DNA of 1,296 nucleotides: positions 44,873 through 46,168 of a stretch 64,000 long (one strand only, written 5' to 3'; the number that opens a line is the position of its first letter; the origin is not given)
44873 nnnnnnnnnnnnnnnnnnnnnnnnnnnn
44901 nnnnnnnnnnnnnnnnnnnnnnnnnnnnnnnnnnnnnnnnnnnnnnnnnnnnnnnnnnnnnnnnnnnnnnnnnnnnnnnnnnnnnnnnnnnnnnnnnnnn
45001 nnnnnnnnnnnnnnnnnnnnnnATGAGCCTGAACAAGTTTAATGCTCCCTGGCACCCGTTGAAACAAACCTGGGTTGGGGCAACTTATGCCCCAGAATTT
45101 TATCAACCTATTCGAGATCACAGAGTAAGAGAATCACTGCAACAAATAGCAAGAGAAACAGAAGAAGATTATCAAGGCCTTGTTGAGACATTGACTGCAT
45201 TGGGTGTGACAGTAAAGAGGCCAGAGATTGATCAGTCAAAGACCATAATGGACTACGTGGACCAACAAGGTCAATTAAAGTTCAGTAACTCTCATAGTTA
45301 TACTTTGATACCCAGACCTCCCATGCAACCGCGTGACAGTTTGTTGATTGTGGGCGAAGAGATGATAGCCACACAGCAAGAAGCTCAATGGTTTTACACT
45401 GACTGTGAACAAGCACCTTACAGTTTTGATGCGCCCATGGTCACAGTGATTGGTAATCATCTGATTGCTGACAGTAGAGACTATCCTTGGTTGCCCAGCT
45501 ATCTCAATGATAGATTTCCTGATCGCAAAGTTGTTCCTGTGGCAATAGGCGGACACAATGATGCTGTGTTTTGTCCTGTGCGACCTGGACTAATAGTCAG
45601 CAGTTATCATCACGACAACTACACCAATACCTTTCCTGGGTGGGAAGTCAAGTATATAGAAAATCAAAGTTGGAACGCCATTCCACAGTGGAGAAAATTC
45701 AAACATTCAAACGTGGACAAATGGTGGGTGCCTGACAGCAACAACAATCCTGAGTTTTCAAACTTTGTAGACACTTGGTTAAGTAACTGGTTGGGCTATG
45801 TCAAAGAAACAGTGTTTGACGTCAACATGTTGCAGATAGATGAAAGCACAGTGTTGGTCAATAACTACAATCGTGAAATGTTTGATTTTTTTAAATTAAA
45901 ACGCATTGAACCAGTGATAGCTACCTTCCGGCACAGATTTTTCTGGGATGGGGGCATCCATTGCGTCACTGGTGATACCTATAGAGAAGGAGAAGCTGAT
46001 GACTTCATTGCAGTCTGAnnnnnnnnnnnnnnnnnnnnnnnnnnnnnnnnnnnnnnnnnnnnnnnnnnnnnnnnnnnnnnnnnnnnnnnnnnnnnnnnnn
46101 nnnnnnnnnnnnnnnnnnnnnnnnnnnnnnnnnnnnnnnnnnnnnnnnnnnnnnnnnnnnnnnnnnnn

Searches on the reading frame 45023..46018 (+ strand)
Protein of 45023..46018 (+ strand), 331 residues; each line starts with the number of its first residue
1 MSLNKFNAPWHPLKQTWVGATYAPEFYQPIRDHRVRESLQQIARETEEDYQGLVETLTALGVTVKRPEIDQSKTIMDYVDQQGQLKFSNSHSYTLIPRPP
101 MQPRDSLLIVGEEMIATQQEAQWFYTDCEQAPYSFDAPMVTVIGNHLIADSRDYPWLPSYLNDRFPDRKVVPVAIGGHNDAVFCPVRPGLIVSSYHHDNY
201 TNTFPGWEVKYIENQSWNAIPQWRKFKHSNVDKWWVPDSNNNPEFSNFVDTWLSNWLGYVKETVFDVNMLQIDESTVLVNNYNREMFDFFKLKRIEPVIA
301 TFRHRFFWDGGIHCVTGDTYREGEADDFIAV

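Call 70: search_protein_families(library=phrogs, proteins=[window:45023-46018:+], max_evalue=0.00001)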
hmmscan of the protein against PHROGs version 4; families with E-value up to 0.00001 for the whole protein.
window:45023-46018:+ (331 aa): 0 families

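Call 84: find_encoding_contigs(protein=window:45023-46018:+, flank=10000, max_places=3)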
Protein window:45023-46018:+ (331 aa): 3 contigs read that carry it; 1 place shown.
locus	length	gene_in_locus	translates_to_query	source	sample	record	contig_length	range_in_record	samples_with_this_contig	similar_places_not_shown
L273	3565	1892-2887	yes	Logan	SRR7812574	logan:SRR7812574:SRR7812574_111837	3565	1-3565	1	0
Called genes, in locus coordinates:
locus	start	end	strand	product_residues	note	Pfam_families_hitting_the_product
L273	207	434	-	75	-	-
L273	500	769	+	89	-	-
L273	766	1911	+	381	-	-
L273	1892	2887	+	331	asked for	-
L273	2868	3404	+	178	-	-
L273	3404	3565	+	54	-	?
